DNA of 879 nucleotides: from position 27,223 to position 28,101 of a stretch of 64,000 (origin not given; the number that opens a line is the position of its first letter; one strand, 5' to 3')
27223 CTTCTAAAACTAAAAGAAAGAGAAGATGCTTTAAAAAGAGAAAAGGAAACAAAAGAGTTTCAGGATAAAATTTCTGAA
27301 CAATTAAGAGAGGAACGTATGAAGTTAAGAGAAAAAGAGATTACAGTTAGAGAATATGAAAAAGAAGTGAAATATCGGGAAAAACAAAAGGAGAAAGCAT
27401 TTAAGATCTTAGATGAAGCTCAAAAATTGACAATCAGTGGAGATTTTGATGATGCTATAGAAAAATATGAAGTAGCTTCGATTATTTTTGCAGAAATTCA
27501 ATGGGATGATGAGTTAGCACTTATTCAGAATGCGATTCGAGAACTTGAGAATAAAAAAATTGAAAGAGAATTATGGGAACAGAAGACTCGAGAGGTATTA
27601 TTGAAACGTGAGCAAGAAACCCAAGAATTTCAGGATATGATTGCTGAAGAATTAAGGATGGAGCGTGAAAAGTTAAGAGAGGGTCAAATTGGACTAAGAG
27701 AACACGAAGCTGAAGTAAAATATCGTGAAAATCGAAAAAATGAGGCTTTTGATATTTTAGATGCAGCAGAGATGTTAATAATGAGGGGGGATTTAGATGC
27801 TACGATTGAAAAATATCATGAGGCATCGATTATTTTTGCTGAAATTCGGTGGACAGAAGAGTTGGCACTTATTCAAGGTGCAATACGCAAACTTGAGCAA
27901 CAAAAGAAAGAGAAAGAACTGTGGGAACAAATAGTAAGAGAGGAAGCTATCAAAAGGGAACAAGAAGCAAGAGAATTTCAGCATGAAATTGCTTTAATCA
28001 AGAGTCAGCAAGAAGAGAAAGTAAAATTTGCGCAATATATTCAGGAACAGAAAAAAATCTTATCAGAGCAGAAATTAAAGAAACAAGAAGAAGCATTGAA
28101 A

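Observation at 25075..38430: MIT-array gene sits in one neighbourhood with an anchored S8 protease and E1/E2 ubiquitin-type enzymes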

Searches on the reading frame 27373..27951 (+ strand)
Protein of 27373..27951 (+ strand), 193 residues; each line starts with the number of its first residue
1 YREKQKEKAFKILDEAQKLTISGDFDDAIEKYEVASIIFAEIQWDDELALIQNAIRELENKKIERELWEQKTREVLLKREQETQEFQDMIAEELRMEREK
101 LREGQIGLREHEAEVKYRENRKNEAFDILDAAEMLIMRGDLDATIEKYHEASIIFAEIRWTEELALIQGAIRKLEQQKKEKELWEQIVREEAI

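Call 76: predict_structure(alignment_id=A3)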
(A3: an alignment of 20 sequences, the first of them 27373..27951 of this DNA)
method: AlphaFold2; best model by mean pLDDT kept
length: 193 residues; sequences in the alignment: 20
mean_pLDDT: 92.4   pTM: 0.50
mean pLDDT of the five models: 92.4, 91.9, 91.6, 89.7, 89.5
residues with pLDDT >= 90: 159; 70-90: 34; 50-70: 0; < 50: 0
segments of 3 or more residues with pLDDT < 50: none
pLDDT, mean of each block of 10 residues (from residue 1): 91 94 93 94 89 93 93 94 96 95 93 94 96 92 93 93 89 92 87 78
secondary structure, 60 per line:
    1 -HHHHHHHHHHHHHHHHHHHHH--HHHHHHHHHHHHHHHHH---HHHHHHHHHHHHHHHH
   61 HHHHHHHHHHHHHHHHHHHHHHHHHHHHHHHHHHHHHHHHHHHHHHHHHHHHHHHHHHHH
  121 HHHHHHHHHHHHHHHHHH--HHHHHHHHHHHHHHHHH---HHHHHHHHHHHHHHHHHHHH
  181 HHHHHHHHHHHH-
elements in order: H2-22 H25-41 H45-138 H141-157 H161-192
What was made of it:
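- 25075..33858 (+): Giant cytosolic protein (2927 aa) with 25 MIT-like three-helix units at a period of about 115 aa. No signal peptide or TM segment was seen by eye. The two-unit model has pLDDT 92, and helix 3 runs unbroken for 94 residues into helix 1 of the next unit (call 76).
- On Tetratricopeptide repeat (TPR) solenoid: They are modelled as separate three-helix bundles joined by a long single helix (call 76).
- Closest known: MIT domain of Vps4/CdvC. Different: Helix 3 is continuous with helix 1 of the next unit through a charged stretch of about 48 residues (call 76).
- Closest known: Spectrin-repeat rods. Same: Both are chains of three-helix bundles in which the last helix of one repeat continues as the first helix of the next (call 76; general knowledge of spectrin).
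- The modelled connectivity, with helix 3 continuous with the next helix 1, is that of spectrin repeats (call 76; general knowledge).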

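Call 90: fold_search(model_id=the predicted structure, library=pdb)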
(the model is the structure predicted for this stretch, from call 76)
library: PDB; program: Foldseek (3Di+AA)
matches with E <= 10: 340; with E <= 0.001: 0
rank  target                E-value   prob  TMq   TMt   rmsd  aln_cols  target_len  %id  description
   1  8uc6_B                2.6e-01  0.82  0.29  0.38  34.9       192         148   10  Calpain-7:IST1 Complex (released 2023-10-25)
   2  6xr2_B                3.5e-01  0.20  0.19  0.21  53.6       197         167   12  Computationally designed right-handed alpha/alpha homotrimeric toroid with 3 repeats per subunit (released 2021-07-14)
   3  8uc6_C                4.0e-01  0.72  0.29  0.38  34.5       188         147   10  Calpain-7:IST1 Complex (released 2023-10-25)
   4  9ojz_L                4.7e-01  0.85  0.29  0.21  50.6       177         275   11  21bin20S complex (NSF-alphaSNAP-2:1 syntaxin-1a:SNAP-25), non-hydrolyzing, class 5 (released 2025-08-06)
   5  9mm5_A                5.0e-01  1.00  0.29  0.82   1.9        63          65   22  CGRP Receptor in complex with dC2_049 (released 2026-01-28)
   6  2crb_MODEL_1_A        5.0e-01  0.89  0.23  0.41   4.1        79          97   16  Solution structure of MIT domain from mouse NRBF-2 (released 2005-11-20)
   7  9y6s_6y               5.0e-01  0.80  0.32  0.16  42.4       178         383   13  96-nm repeat of the Leishmania tarentolae doublet microtubule (released 2025-12-17)
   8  9y6s_6s               5.3e-01  0.72  0.30  0.25  46.1       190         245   10  96-nm repeat of the Leishmania tarentolae doublet microtubule (released 2025-12-17)
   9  8e0l_A                5.6e-01  0.54  0.27  0.31  52.1       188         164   13  Homotrimeric variant of tcTRP9, BGL06 (released 2023-04-12)
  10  4a5x_A                6.0e-01  0.87  0.23  0.52   4.7        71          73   14  Structures of MITD1 (released 2012-11-14)
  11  4apo_B                6.0e-01  0.21  0.22  0.27  48.8       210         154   14  AIP TPR domain in complex with human Tomm20 peptide (released 2013-01-23)
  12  4u7y_A                6.3e-01  0.98  0.27  0.59   3.0        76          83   18  Structure of the complex of VPS4B MIT and IST1 MIM (released 2015-02-11)
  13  4niq_A                6.7e-01  0.93  0.24  0.51   4.2        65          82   14  Crystal Structure of Vps4 MIT-Vfa1 MIM2 (released 2014-03-05)
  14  2xcb_B                6.7e-01  0.41  0.24  0.34  50.5       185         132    9  Crystal structure of PcrH in complex with the chaperone binding region of PopD (released 2010-05-05)
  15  4a5x_B                7.1e-01  0.84  0.23  0.51   4.6        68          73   12  Structures of MITD1 (released 2012-11-14)
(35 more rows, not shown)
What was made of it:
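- Closest known: Tandem-MIT proteins of eukaryotes. Same: The calpain-7 tandem MIT bound to IST1 is the top structural match of the two-unit model (call 90).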
